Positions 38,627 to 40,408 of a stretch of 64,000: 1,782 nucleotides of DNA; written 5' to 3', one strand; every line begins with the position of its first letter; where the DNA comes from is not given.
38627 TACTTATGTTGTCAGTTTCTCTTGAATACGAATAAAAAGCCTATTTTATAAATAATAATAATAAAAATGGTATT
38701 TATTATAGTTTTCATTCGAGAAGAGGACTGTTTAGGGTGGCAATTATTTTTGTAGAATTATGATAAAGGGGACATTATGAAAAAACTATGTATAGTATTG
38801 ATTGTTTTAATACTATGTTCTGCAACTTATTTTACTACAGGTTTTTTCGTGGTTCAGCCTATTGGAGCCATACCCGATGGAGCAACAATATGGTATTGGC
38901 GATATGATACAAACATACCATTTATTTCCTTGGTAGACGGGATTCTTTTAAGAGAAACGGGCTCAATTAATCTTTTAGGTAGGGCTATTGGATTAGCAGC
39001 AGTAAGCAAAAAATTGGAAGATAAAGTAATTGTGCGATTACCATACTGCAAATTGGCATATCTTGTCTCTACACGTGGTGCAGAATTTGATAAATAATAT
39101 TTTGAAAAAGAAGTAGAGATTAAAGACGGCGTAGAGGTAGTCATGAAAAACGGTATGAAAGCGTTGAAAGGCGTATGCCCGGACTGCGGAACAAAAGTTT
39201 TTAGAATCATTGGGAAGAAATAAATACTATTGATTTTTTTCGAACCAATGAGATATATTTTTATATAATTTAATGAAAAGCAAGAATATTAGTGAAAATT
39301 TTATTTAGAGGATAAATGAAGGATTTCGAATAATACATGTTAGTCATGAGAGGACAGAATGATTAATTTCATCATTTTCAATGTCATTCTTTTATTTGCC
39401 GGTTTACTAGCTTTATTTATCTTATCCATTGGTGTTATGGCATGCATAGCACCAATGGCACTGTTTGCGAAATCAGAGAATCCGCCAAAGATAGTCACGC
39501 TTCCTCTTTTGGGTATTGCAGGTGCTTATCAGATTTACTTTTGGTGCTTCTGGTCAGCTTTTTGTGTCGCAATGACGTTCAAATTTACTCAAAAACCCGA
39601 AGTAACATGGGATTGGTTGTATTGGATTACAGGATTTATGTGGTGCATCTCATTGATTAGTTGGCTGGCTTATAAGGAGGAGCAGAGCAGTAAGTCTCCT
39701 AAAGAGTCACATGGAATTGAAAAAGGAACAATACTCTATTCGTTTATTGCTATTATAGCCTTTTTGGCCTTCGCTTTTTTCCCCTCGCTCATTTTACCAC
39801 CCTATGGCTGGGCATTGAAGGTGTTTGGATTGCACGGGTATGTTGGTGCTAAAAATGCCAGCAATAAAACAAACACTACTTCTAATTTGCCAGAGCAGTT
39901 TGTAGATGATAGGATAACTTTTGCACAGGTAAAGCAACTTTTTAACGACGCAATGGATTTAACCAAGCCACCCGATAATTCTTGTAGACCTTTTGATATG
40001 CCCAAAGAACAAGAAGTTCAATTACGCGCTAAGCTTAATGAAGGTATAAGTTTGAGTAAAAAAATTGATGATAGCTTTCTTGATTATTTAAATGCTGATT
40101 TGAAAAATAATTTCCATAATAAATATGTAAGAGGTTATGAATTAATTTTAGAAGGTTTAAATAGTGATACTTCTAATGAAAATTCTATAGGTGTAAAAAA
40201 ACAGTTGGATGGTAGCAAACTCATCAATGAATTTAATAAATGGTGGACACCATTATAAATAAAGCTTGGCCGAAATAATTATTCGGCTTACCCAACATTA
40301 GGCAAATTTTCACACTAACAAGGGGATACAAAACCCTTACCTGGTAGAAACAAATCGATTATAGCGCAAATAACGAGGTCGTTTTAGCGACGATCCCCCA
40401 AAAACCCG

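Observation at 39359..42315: HEPN (Ymh-type) predicted RNase sandwiched between two multi-pass membrane proteins: candidate abortive-infection module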

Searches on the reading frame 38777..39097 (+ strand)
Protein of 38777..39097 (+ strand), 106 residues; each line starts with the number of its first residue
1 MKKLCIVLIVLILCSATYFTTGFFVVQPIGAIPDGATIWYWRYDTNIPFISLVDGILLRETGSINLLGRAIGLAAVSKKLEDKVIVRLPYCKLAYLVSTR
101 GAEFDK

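Call 3: search_protein_families(library=pfam, proteins=[window:38777-39097:+], max_evalue=0.1)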
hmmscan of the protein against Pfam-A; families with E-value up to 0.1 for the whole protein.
window:38777-39097:+ (106 aa): 0 families

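Call 4: search_protein_families(library=ncbifam, proteins=[window:38777-39097:+], max_evalue=0.1)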
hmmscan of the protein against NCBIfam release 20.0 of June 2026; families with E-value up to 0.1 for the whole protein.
window:38777-39097:+ (106 aa): 2 families
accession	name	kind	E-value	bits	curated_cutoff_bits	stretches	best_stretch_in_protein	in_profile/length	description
NF012186.0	tet_MFS_D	exception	0.0076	15.3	775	1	12-87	204-277/394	tetracycline efflux MFS transporter Tet(D)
NF012174.0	tet_MFS_A_B_C_D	equivalog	0.026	13.3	475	1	16-86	209-277/382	Tet(A)/Tet(B)/Tet(C) family tetracycline efflux MFS transporter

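Call 5: search_protein_families(library=padloc, proteins=[window:38777-39097:+], max_evalue=0.1)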
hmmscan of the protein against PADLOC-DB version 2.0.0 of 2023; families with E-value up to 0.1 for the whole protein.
window:38777-39097:+ (106 aa): 0 families

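Call 47: search_protein_families(library=phrogs, proteins=[window:38777-39097:+], max_evalue=0.01)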
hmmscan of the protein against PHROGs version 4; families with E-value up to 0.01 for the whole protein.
window:38777-39097:+ (106 aa): 1 family
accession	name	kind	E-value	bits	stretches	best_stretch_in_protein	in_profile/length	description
phrog_37309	-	unknown function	2.5e-17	64.1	1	1-105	4-105/106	-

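Call 90: find_related_loci(query=window:38777-39097:+, collection=viral_contigs, flank=8000)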
Query window:38777-39097:+ (106 aa) in viral_contigs; peptide patterns used: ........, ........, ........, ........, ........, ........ (x = any residue, [..] = any of these).
16 stretches matched a pattern, but none encodes a relative of the query by tblastn (E <= 1e-3).

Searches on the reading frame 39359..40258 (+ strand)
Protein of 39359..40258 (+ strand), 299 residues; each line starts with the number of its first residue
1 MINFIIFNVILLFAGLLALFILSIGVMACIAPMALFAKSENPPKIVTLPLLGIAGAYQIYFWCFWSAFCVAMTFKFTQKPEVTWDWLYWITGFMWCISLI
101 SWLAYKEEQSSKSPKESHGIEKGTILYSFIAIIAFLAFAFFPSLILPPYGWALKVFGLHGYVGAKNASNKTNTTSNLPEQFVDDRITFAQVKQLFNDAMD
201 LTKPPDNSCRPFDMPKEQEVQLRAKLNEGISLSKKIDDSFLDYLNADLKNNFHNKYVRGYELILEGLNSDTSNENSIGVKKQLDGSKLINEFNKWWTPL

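Call 3: search_protein_families(library=pfam, proteins=[window:39359-40258:+], max_evalue=0.1)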
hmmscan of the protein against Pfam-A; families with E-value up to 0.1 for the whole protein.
window:39359-40258:+ (299 aa): 2 families
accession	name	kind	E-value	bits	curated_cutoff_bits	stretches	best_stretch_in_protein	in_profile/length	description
PF11992.13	TgpA_N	-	0.015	14.8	30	0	63-151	107-191/333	TgpA N-terminal domain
PF14434.11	Imm6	-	0.024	14.9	25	1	89-127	76-113/121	Immunity protein Imm6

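Call 4: search_protein_families(library=ncbifam, proteins=[window:39359-40258:+], max_evalue=0.1)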
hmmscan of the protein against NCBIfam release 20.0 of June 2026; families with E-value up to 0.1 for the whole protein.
window:39359-40258:+ (299 aa): 0 families

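Call 5: search_protein_families(library=padloc, proteins=[window:39359-40258:+], max_evalue=0.1)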
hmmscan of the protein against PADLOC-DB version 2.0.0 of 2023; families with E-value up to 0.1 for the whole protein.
window:39359-40258:+ (299 aa): 0 families

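Call 20: find_homologous_proteins(query=window:39359-40258:+)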
Query window:39359-40258:+ (299 aa): 85 proteins with E <= 0.001 among 1519 candidates.
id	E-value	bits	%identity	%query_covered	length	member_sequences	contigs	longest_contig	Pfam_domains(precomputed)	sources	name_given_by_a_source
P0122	2.3e-202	689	100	100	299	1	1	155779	-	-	-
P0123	2.4e-97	344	55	98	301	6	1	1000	-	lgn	-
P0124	2.7e-95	337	55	97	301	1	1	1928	-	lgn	-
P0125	4.7e-95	336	53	99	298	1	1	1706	-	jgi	-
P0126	7.5e-94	332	53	98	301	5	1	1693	-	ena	-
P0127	8.6e-94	332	54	97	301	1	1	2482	-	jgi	jgi:hypothetical protein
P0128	1.4e-91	325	51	98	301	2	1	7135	-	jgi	jgi:hypothetical protein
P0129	2.2e-90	321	53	93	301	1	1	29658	-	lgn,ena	-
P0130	2.4e-90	321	52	98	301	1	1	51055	-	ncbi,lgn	-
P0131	2.9e-90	321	52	98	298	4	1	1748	-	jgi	-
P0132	1.2e-89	319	52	93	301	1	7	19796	-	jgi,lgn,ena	jgi:hypothetical protein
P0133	2.8e-89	317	49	98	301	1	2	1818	-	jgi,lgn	-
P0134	1.1e-87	312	50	98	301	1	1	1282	-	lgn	-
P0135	1.9e-86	308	53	88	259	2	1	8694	-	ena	-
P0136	1.8e-85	305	49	98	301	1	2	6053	-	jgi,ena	-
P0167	4.4e-64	235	44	98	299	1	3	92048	-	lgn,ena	-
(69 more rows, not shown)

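Call 21: find_encoding_contigs(protein=P0130, flank=4000, max_places=2)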
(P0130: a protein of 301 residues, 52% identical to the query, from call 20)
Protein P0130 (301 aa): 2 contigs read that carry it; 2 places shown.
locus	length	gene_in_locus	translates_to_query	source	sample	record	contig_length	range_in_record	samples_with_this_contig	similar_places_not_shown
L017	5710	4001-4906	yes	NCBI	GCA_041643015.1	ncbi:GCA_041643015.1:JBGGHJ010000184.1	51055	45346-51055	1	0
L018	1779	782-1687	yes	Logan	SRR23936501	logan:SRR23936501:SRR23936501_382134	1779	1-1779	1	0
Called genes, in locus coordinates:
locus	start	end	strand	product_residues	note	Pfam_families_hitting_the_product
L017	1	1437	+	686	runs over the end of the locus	PF03483:B3_4, PF03484:B5, PF17759:tRNA_synthFbeta, PF03147:FDX-ACB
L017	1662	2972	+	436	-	PF05496:RuvB_N, PF13191:AAA_16 (faint), PF00004:AAA, PF07728:AAA_5, PF13173:AAA_14 (weak), PF16193:AAA_assoc_2, PF12002:MgsA_C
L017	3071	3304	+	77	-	-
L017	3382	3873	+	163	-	-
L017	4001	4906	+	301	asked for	-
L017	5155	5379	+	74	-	PF12651:RHH_3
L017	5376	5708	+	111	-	?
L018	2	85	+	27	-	?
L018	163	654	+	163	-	-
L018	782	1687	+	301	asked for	-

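Call 22: find_encoding_contigs(protein=P0167, flank=4000, max_places=2)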
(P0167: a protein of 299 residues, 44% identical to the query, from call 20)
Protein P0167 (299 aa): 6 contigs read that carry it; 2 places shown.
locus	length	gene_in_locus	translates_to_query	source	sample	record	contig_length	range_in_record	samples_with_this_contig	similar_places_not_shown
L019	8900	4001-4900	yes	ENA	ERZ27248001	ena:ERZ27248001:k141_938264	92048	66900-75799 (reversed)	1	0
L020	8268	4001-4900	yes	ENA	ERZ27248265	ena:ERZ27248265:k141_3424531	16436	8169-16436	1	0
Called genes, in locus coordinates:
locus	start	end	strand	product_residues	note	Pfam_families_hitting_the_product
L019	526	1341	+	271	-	PF00561:Abhydrolase_1, PF12697:Abhydrolase_6, PF12146:Hydrolase_4 (weak)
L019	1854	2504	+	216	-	-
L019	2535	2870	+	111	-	-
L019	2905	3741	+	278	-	-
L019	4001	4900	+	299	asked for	-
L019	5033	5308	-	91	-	PF02417:Chromate_transp (weak)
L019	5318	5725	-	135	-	PF01850:PIN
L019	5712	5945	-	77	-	PF04014:MazE_antitoxin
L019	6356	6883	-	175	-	PF02417:Chromate_transp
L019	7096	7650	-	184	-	PF02417:Chromate_transp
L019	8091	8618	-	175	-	PF02417:Chromate_transp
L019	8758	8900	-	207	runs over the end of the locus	PF02417:Chromate_transp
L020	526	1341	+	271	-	PF00561:Abhydrolase_1, PF12697:Abhydrolase_6, PF12146:Hydrolase_4 (weak)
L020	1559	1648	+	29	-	PF00255:GSHPx (weak)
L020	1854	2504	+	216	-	-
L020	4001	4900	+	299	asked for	-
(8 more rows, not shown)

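Call 23: find_encoding_contigs(protein=P0129, flank=4000, max_places=2)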
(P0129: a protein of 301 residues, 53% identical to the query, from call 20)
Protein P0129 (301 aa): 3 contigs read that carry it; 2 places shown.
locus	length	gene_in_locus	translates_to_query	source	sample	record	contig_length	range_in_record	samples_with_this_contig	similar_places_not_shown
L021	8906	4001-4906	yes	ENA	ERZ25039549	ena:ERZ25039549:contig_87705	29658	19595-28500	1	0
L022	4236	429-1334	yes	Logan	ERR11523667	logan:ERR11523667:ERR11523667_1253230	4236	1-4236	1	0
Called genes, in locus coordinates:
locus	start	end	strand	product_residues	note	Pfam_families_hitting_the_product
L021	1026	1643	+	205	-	-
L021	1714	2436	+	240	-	-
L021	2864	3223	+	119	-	-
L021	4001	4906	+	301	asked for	-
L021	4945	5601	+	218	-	-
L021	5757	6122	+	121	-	-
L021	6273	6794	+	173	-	-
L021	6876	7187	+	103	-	-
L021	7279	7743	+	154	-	-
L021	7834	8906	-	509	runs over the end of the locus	PF13248:Zn_ribbon_3 (weak)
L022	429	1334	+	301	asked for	-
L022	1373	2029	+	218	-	-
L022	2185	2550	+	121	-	-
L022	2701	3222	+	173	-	-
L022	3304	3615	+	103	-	-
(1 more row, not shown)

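Call 47: search_protein_families(library=phrogs, proteins=[window:39359-40258:+], max_evalue=0.01)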
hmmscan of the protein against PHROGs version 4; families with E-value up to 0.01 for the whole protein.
window:39359-40258:+ (299 aa): 0 families

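Call 55: find_related_loci(query=A4, collection=metagenome_contigs, flank=5000)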
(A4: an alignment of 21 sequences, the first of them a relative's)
Query A4 (299 aa) in metagenome_contigs; peptide patterns used: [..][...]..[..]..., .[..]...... (x = any residue, [..] = any of these).
130 stretches matched a pattern; 23 encode a relative of the query (tblastn E <= 1e-3); 23 distinct loci.
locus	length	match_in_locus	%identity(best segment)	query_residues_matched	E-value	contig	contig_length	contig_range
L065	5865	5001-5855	55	2-293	3e-104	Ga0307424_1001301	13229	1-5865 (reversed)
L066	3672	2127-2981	55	2-293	1e-105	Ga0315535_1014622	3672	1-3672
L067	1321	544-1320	59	2-260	2e-108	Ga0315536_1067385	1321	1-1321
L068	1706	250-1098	53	2-296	4e-106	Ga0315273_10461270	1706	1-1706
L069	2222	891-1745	53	2-293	6e-104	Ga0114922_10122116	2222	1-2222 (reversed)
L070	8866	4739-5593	53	2-293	2e-98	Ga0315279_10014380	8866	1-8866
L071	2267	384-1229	52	2-293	4e-101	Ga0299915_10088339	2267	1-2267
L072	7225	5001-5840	52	2-281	6e-95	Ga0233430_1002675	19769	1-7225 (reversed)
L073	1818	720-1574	49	2-293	6e-100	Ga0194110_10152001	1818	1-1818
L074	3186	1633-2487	49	2-293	1e-92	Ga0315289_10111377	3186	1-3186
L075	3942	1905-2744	49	2-291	2e-82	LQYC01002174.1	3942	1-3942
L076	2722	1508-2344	49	2-295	1e-81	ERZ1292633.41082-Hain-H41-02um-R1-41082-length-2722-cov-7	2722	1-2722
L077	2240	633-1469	47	2-295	3e-81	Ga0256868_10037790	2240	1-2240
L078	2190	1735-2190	74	2-153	3e-77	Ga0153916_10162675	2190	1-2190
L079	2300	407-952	61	2-189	3e-76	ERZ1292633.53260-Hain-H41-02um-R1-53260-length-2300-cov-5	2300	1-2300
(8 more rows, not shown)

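Call 56: find_related_loci(query=A4, collection=viral_contigs, flank=6000)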
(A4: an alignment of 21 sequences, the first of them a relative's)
Query A4 (299 aa) in viral_contigs; peptide patterns used: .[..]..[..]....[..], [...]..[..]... (x = any residue, [..] = any of these).
600 stretches matched a pattern, but none encodes a relative of the query by tblastn (E <= 1e-3).

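Call 69: predict_structure(alignment_id=A4)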
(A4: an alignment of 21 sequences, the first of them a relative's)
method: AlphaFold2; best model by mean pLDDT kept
length: 299 residues; sequences in the alignment: 21
mean_pLDDT: 72.7   pTM: 0.45
mean pLDDT of the five models: 72.7, 72.2, 69.5, 66.9, 65.9
residues with pLDDT >= 90: 74; 70-90: 90; 50-70: 98; < 50: 37
segments of 3 or more residues with pLDDT < 50: 77-82, 145-174
pLDDT, mean of each block of 10 residues (from residue 1): 67 74 71 64 62 68 69 53 54 68 72 72 73 67 48 42 37 57 91 92 75 83 96 95 92 96 90 77 93 84
secondary structure, 60 per line:
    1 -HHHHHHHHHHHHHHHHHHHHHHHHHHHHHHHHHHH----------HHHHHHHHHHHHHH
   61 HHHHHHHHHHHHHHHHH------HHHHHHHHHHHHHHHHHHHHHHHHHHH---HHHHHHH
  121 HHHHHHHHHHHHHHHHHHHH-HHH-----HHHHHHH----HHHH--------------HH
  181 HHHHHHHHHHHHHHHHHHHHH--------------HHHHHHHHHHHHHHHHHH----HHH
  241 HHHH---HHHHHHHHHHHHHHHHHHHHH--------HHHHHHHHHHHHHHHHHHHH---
elements in order: H2-36 H47-77 H84-110 H114-140 H150-156 H161-164 H179-201 H216-233 H238-244 H248-268 H277-296

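Call 73: fold_search(model_id=the predicted structure, library=pdb)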
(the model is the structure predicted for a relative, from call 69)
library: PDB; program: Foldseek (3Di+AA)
matches with E <= 10: 246; with E <= 0.001: 0
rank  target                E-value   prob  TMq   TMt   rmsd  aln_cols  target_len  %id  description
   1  6b85_A                5.7e-01  0.20  0.17  0.22  17.2       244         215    9  Crystal structure of transmembrane protein TMHC4_R (released 2018-03-14)
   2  7nfx_u                9.3e-01  0.41  0.22  0.29  11.0       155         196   12  Mammalian ribosome nascent chain complex with SRP and SRP receptor in early state A (released 2021-06-02)
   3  1jmw                  1.0e+00  0.38  0.21  0.35   8.5       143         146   10  Propagating Conformational Changes Over Long (And Short) Distances (released 2001-08-15)
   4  7qwq_v                1.0e+00  0.25  0.20  0.28  14.1       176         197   12  Ternary complex of ribosome nascent chain with SRP and NAC (released 2022-03-16)
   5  8ec3                  1.1e+00  0.18  0.15  0.24  11.3       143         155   12  The crystal structure of the complement inhibitory domain of Borrelia hermsii FbpC. (released 2023-06-07)
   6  4p3f_A                1.1e+00  0.72  0.25  0.36   8.9       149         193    9  Structure of the human SRP68-RBD (released 2014-04-16)
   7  3mfn_A                1.1e+00  0.60  0.21  0.42   7.8       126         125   12  Dfer_2879 protein of unknown function from Dyadobacter fermentans (released 2010-04-14)
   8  3mfn_D                1.2e+00  0.60  0.22  0.44   7.2       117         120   14  Dfer_2879 protein of unknown function from Dyadobacter fermentans (released 2010-04-14)
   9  3mfn_B                1.4e+00  0.60  0.22  0.44   7.4       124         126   12  Dfer_2879 protein of unknown function from Dyadobacter fermentans (released 2010-04-14)
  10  8dz8_G                1.5e+00  0.51  0.21  0.49   5.3       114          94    9  Neoleukin 4, a de novo designed IL-4 mimetic (released 2023-03-29)
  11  7obr_u                1.5e+00  0.38  0.22  0.32  11.2       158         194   11  RNC-SRP early complex (released 2021-07-21)
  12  4ehp_A                1.5e+00  0.14  0.21  0.25  20.5       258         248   12  Crystal Structure of human vinculin head domain (residues 1-252) in complex with alpha-catenin (residues 277-382) (released 2012-04-18)
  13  6sss_F                1.6e+00  0.38  0.19  0.36   8.9       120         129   15  Crystal structure of Human Microsomal Glutathione S-Transferase 2 (released 2021-02-03)
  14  8chf_C                1.6e+00  0.12  0.16  0.20  19.7       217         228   12  cryo-EM Structure of Craf:14-3-3:Mek1 (released 2024-02-21)
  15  8ccr                  1.7e+00  0.51  0.23  0.51   6.0       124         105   14  Crystal structure of the T19D mutant of the de novo diheme binding 4D2 (released 2023-08-09)
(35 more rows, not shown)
